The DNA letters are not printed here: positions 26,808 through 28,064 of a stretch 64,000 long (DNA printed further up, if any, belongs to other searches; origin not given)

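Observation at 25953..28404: Operon of four consecutive class-III-signal-peptide (type IV pilin-like) genes without an assembly ATPase nearby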

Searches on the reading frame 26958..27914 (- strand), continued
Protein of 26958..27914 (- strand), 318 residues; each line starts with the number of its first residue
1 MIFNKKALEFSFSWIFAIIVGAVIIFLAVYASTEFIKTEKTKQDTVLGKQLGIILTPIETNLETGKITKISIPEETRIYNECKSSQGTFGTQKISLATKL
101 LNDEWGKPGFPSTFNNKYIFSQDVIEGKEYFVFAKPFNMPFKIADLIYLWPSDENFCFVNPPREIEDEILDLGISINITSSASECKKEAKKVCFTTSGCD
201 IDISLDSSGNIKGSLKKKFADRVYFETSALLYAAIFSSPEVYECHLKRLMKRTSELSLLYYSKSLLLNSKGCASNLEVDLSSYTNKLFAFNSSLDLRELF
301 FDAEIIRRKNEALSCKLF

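Call 35: find_homologous_proteins(query=L030:7492-9321:-, max_evalue=1e-10)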
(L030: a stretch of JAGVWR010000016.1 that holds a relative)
Query L030:7492-9321:- (609 aa): 8000 proteins with E <= 1e-10 among 8000 candidates; the best 120 are listed.
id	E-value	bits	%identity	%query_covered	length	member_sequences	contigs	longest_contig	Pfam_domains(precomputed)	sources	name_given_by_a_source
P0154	0.0e+0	1343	100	100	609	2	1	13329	PF00437.27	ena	-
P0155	1.7e-138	481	-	-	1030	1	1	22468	PF13173.13,PF00437.27,PF13604.13,PF13555.13,PF00004.36,PF13401.13,PF01637.25,PF04851.22,PF13191.13,PF05157.21,PF02492.26,PF00005.34,PF12775.14,PF25199.2,PF20720.4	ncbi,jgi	jgi:type IV pilus assembly protein PilB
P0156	2.7e-136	474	-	-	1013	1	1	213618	PF13173.13,PF13086.13,PF00437.27,PF13604.13,PF13245.13,PF13555.13,PF00004.36,PF13401.13,PF01637.25,PF03215.22,PF04851.22,PF13191.13,PF02492.26,PF01935.24,PF00005.34,PF12775.14,PF25199.2,PF20720.4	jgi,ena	-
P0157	6.3e-136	472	-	-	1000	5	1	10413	PF13173.13,PF00437.27,PF13604.13,PF12775.14,PF13555.13,PF00004.36,PF13401.13,PF25199.2,PF20720.4,PF13191.13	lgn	-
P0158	8.5e-135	469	-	-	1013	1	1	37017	PF13173.13,PF13086.13,PF00270.36,PF00437.27,PF13604.13,PF13245.13,PF13555.13,PF00004.36,PF13401.13,PF01637.25,PF04851.22,PF13191.13,PF02492.26,PF01935.24,PF00005.34,PF12775.14,PF25199.2,PF20720.4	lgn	-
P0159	8.7e-134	465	-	-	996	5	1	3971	PF13173.13,PF00437.27,PF13604.13,PF12775.14,PF13555.13,PF13401.13,PF25199.2,PF20720.4,PF13191.13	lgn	-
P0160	1.5e-133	465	-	-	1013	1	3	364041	PF13173.13,PF13086.13,PF00270.36,PF00437.27,PF13604.13,PF13245.13,PF13555.13,PF00004.36,PF13401.13,PF01637.25,PF04851.22,PF13191.13,PF02492.26,PF01935.24,PF00005.34,PF12775.14,PF13476.13,PF25199.2,PF20720.4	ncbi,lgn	-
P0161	3.9e-132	460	-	-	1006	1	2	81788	PF13173.13,PF00437.27,PF13604.13,PF13245.13,PF00004.36,PF13401.13,PF04851.22,PF13191.13,PF05157.21,PF02492.26,PF00005.34,PF12775.14,PF25199.2,PF20720.4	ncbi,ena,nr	ncbi:MAG: type II/IV secretion system protein [Candidatus Moranbacteria bacterium]|nr:type II/IV sec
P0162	7.0e-132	459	-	-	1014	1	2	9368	PF13173.13,PF13086.13,PF00270.36,PF16796.12,PF00437.27,PF13604.13,PF13245.13,PF13555.13,PF00004.36,PF13401.13,PF13238.13,PF01637.25,PF03215.22,PF04851.22,PF13191.13,PF05157.21,PF02492.26,PF01935.24,PF00005.34,PF12775.14,PF25199.2,PF20720.4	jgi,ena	-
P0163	9.6e-132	459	-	-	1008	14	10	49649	PF13173.13,PF16796.12,PF00437.27,PF13604.13,PF13555.13,PF00004.36,PF13401.13,PF04851.22,PF13191.13,PF02492.26,PF12775.14,PF25199.2,PF20720.4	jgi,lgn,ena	jgi:type IV pilus assembly protein PilB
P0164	5.9e-131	456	44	92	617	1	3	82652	PF00437.27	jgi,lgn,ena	-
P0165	1.4e-130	455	-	-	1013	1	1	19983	PF13173.13,PF13086.13,PF00270.36,PF16796.12,PF00437.27,PF13604.13,PF13245.13,PF13555.13,PF00004.36,PF13401.13,PF01637.25,PF03215.22,PF04851.22,PF13191.13,PF05157.21,PF02492.26,PF01935.24,PF00005.34,PF12775.14,PF25199.2,PF20720.4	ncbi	-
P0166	1.1e-128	449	-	-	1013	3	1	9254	PF13173.13,PF00437.27,PF13604.13,PF13555.13,PF00004.36,PF13401.13,PF01637.25,PF04851.22,PF13191.13,PF05157.21,PF00005.34,PF12775.14,PF25199.2,PF20720.4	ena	-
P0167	7.9e-123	429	-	-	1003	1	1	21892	PF13173.13,PF00437.27,PF13604.13,PF00005.34,PF12775.14,PF13401.13,PF25199.2,PF04851.22,PF20720.4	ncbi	-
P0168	8.3e-123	429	42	89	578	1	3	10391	PF00437.27,PF13401.13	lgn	-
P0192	8.7e-111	389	45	75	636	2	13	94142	PF00437.27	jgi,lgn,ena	jgi:type II secretory ATPase GspE/PulE/Tfp pilus assembly ATPase PilB-like protein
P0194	3.8e-109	384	37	99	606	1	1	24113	PF00437.27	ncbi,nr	ncbi:type II/IV secretion system protein [Candidatus Pacearchaeota archaeon]|nr:type II/IV secretion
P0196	2.6e-97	345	42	73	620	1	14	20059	PF00437.27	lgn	-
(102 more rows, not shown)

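Call 36: find_encoding_contigs(protein=P0194, flank=10000, max_places=2)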
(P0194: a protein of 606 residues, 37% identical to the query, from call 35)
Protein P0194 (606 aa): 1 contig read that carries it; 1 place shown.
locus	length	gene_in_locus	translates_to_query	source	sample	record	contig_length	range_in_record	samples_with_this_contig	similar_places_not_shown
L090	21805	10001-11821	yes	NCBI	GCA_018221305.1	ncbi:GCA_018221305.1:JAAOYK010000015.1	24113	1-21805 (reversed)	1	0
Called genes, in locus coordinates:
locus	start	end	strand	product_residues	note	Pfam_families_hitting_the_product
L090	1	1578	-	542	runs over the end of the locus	PF11614:FixG_C (faint)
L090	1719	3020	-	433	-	-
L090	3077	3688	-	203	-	PF01866:Diphthamide_syn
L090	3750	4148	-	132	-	PF04472:SepF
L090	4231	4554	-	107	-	PF01920:Prefoldin_2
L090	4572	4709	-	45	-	-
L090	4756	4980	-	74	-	PF01780:Ribosomal_L37ae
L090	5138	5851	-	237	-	-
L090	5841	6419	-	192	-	PF03439:Spt5-NGN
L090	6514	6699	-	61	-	PF00584:SecE (weak)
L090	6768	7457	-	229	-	PF13578:Methyltransf_24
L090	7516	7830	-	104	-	-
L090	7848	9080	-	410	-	PF00091:Tubulin, PF12327:FtsZ_C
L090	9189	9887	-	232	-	PF00254:FKBP_C, PF22199:FKBP26_IF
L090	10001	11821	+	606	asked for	PF00437:T2SSE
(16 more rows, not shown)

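Call 37: find_encoding_contigs(protein=P0164, flank=10000, max_places=2)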
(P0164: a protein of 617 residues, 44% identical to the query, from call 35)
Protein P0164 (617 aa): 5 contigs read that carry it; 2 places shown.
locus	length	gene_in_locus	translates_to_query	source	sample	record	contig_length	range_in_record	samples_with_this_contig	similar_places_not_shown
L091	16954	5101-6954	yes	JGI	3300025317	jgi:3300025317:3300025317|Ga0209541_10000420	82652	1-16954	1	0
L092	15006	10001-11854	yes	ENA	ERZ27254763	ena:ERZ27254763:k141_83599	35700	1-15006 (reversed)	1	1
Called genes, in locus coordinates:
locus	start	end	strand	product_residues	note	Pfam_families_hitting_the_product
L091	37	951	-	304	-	PF01116:F_bP_aldolase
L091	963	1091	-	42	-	-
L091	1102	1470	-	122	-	-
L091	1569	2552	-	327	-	PF00294:PfkB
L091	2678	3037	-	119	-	-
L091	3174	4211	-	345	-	PF09376:NurA (weak)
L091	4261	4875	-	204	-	PF09335:VTT_dom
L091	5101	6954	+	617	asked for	PF00437:T2SSE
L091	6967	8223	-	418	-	PF18144:SMODS (weak), PF09249:tRNA_NucTransf2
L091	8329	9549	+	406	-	PF00999:Na_H_Exchanger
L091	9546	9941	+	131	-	PF18477:PIN_9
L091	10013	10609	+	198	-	PF03876:SHS2_Rpb7-N, PF00575:S1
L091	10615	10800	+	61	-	PF06093:Spt4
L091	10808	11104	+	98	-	PF01282:Ribosomal_S24e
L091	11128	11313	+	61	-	PF01599:Ribosomal_S27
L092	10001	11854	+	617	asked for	PF00437:T2SSE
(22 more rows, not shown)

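Call 71: search_protein_representatives(alignment_id=A1)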
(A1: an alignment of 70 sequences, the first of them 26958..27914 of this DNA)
Query: 70 sequences, 312 profile positions. Proteins with E-value up to 0.001 (for the whole library): 1667; up to 1e-10: 781; up to 1e-30: 416. The best 150 are listed.
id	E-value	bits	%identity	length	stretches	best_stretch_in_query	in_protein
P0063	8.2e-130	448.9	-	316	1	2-312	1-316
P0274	1.0e-128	445.3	-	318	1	1-312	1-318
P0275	4.1e-124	430.2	-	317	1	3-312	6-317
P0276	6.0e-122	423.0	-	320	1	2-312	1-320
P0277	4.8e-121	420.1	-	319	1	1-312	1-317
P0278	6.0e-121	419.7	-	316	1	3-312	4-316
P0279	1.9e-119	414.8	-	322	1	2-312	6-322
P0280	1.8e-118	411.6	-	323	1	1-312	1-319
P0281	1.8e-118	411.6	-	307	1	2-312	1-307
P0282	3.6e-117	407.3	-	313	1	1-312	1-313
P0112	8.1e-117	406.2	-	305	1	3-312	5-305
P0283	1.2e-115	402.3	-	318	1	1-312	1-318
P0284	2.9e-113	394.5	-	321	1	1-312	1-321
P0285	8.1e-113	393.0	-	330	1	2-312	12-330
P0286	8.8e-113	392.9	-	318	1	2-312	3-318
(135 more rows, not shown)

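Call 73: find_related_loci(query=A7, collection=metagenome_contigs, flank=8000)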
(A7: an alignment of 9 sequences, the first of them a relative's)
Query A7 (609 aa) in metagenome_contigs; peptide patterns used: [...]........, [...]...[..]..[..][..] (x = any residue, [..] = any of these).
600 stretches matched a pattern (row limit reached: there are more); 596 encode a relative of the query (tblastn E <= 1e-3); the best 80 are kept; 80 distinct loci.
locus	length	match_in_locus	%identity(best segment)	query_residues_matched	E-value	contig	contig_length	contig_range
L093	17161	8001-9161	44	184-582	2e-93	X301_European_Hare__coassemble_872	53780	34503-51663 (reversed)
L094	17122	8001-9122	45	194-582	8e-93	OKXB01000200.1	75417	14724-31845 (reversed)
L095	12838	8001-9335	37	107-580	4e-89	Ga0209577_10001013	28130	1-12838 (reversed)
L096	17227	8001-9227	40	167-582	2e-88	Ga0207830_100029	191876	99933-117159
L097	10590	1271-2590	40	160-598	2e-87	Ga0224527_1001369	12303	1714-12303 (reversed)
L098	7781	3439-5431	43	183-582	1e-87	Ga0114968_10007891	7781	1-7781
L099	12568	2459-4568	43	194-581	2e-87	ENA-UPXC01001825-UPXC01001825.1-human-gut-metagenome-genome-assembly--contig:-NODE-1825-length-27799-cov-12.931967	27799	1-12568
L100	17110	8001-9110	44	197-582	6e-87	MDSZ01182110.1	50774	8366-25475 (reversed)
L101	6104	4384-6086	41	175-582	9e-87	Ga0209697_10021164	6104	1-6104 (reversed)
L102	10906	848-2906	41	194-582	3e-86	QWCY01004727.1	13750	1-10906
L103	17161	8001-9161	44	182-582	5e-86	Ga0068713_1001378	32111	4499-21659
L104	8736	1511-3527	42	183-581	5e-86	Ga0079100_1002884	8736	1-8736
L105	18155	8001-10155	38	114-582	6e-86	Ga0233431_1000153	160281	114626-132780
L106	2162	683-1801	43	195-580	7e-90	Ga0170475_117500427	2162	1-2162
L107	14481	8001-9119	41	197-582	8e-86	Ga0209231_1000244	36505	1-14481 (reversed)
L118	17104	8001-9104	43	197-582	3e-84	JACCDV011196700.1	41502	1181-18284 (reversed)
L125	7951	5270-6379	43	197-582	1e-83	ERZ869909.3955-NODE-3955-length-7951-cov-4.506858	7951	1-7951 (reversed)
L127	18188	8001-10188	41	171-586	8e-84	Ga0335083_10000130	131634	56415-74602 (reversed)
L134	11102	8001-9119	43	197-582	1e-82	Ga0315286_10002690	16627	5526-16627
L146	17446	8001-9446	37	102-582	2e-85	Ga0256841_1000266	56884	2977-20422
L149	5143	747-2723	42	195-582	2e-81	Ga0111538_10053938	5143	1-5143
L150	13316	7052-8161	41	197-582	4e-81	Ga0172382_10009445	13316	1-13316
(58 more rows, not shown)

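Call 74: find_encoding_contigs(protein=P0192, flank=10000, max_places=2)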
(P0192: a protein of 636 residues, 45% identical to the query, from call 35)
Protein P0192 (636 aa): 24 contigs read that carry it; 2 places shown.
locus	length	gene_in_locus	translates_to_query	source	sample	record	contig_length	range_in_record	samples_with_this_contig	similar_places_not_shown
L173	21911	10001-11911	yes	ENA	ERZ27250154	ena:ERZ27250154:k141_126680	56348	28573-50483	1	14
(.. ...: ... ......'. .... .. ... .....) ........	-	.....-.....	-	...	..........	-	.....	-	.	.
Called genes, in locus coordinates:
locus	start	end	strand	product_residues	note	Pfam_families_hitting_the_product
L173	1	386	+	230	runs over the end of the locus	-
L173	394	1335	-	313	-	PF06550:SPP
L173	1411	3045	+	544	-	PF03109:ABC1, PF27536:UbiB_helical (weak)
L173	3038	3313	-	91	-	-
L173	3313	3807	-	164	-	PF02915:Rubrerythrin (faint)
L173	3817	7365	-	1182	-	PF01855:POR_N, PF17147:PFOR_II, PF01558:POR, PF10371:EKR, PF00037:Fer4 (weak), PF12838:Fer4_7, PF13484:Fer4_16, PF02775:TPP_enzyme_C, +6 more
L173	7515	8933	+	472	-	-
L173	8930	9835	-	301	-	PF04014:MazE_antitoxin (weak), PF01895:PhoU (weak)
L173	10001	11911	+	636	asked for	PF00437:T2SSE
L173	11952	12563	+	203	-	-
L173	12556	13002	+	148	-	-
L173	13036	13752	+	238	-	PF01798:Nop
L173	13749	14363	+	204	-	PF00702:Hydrolase, PF13419:HAD_2, PF13242:Hydrolase_like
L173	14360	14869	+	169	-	PF01928:CYTH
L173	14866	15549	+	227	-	PF01269:Fibrillarin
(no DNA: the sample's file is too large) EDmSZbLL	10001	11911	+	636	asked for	PF00437:T2SSE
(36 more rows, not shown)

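Call 75: find_encoding_contigs(protein=P0196, flank=10000, max_places=2)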
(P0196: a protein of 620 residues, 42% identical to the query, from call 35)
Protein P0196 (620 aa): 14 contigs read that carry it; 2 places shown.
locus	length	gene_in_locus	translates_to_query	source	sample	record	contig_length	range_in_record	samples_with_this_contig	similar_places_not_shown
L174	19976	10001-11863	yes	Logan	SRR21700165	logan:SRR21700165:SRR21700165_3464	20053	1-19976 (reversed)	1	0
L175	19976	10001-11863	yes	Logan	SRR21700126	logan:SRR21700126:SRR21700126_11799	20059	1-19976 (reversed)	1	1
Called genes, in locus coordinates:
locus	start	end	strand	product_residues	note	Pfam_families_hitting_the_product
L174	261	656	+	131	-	PF03965:Penicillinase_R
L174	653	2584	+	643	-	PF05569:Peptidase_M56, PF13620:CarboxypepD_reg (faint)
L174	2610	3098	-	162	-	PF01467:CTP_transf_like, PF08218:Citrate_ly_lig (faint)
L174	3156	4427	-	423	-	PF00999:Na_H_Exchanger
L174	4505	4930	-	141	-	PF15071:TMEM220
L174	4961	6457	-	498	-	PF23500:DUF7133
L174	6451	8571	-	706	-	PF00034:Cytochrom_C (faint), PF13442:Cytochrome_CBB3 (faint)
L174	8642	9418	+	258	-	PF01135:PCMT, PF00398:RrnaAD, PF13847:Methyltransf_31 (weak), PF13649:Methyltransf_25 (weak)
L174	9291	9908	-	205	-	-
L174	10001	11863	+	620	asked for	PF00437:T2SSE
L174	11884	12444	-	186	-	-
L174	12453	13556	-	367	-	-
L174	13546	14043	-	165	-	-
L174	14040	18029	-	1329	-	-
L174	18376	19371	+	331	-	-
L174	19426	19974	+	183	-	?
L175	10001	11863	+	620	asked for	PF00437:T2SSE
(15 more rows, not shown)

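Call 81: search_protein_families(library=pfam, proteins=[L118:9130-10344:+, L134:7359-8600:-, L125:2712-4811:+, L146:1953-3407:+, L096:12634-13644:+, L127:11709-13391:+, L102:6211-6975:+, L149:1229-1909:-, L150:3647-4564:+, L096:11964-12641:+], max_evalue=0.00001)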
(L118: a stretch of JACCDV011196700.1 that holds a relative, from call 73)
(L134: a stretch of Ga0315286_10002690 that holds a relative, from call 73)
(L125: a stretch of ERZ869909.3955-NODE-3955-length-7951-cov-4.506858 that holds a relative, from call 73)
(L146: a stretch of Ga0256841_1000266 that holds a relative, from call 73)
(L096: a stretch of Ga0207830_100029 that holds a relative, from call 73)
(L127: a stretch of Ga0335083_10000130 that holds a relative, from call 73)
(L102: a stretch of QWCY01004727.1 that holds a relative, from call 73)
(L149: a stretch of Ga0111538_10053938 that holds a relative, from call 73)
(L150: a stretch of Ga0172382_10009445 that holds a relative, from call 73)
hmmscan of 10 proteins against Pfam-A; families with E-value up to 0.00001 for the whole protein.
L118:9130-10344:+ (404 aa): 1 family
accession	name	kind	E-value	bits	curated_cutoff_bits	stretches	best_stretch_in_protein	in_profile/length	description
PF00482.28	T2SSF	-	4.4e-57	191.9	25.2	2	70-193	1-125/125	Type II secretion system (T2SS), protein F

L134:7359-8600:- (413 aa): 0 families

L125:2712-4811:+ (699 aa): 3 families
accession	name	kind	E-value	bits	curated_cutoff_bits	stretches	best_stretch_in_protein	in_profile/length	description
PF00263.26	Secretin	-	1.4e-50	171.6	27.5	1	461-621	2-169/169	Bacterial type II and III secretion system protein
PF03958.22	Secretin_N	-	1.9e-48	163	28.2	3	266-353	1-69/69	Bacterial type II/III secretion system short domain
PF21305.2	type_II_gspD_N0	-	3.7e-25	88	27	1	32-101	2-71/71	GspD-like, N0 domain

L146:1953-3407:+ (484 aa): 3 families
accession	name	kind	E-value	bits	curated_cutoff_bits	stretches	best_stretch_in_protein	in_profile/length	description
PF05137.18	PilN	-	9.8e-07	29.2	22.8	1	404-479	2-77/78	Fimbrial assembly protein (PilN)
PF12693.12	GspL_C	-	1.3e-06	28.8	29.6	1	324-389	9-73/158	GspL periplasmic domain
PF05134.19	T2SSL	-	9.3e-06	25.6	25.5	0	63-160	47-141/231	Type II secretion system (T2SS), protein L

L096:12634-13644:+ (336 aa): 2 families
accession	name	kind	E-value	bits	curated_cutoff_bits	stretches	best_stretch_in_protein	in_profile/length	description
PF21687.3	T2SSK_1st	-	1.6e-32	112.9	26.2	1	101-211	1-106/107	Type II secretion system (T2SS), protein K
PF03934.19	T2SSK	-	4.5e-17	62.6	24.2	1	217-284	1-62/63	Type II secretion system (T2SS), protein K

L127:11709-13391:+ (560 aa): 5 families
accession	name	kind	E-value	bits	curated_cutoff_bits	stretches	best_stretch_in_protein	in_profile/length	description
PF02518.31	HATPase_c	-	8.3e-29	100.7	26.4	1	450-555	2-109/111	Histidine kinase-, DNA gyrase B-, and HSP90-like ATPase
PF00512.31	HisKA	-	2.4e-16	60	26.9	1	345-404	4-62/66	His Kinase A (phospho-acceptor) domain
PF25323.1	6TM_PilS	-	2.3e-09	37.6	27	1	30-178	11-163/189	PilS-like transmembrane domain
PF08448.16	PAS_4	-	7.8e-09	36.2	23.1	1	231-329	2-110/110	PAS fold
PF00989.32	PAS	-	2.2e-06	28.1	22.6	1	229-323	6-112/113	PAS fold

L102:6211-6975:+ (254 aa): 2 families
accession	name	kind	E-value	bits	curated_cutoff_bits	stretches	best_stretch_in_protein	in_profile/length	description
PF06750.18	A24_N_bact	-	1.6e-34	118.3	23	1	15-95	1-81/84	Bacterial Peptidase A24 N-terminal domain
PF01478.23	Peptidase_A24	-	5.1e-18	65.9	26.5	1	108-210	1-102/104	Type IV leader peptidase family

L149:1229-1909:- (226 aa): 0 families

L150:3647-4564:+ (305 aa): 1 family
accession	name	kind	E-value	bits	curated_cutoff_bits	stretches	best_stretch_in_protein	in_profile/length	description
PF11356.14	T2SSC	-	3.8e-32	111.5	27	1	33-172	2-141/141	Type II secretion system protein C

L096:11964-12641:+ (225 aa): 2 families
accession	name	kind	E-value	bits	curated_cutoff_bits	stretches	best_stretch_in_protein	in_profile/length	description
PF11612.13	T2SSJ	-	6.9e-46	156.4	28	1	68-205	1-140/140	Type II secretion system (T2SS), protein J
PF07963.17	N_methyl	-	6.8e-08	32.2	21.2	1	16-38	5-27/27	Prokaryotic N-terminal methylation motif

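Call 94: search_protein_families(library=pfam, proteins=[L069:7363-8133:+], max_evalue=0.001)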
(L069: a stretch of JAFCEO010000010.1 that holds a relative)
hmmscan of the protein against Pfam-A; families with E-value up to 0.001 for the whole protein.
L069:7363-8133:+ (256 aa): 1 family
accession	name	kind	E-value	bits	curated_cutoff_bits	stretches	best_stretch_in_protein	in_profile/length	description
PF21982.2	RecX_HTH1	-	0.00034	21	26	1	19-40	17-38/40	RecX, first three-helix domain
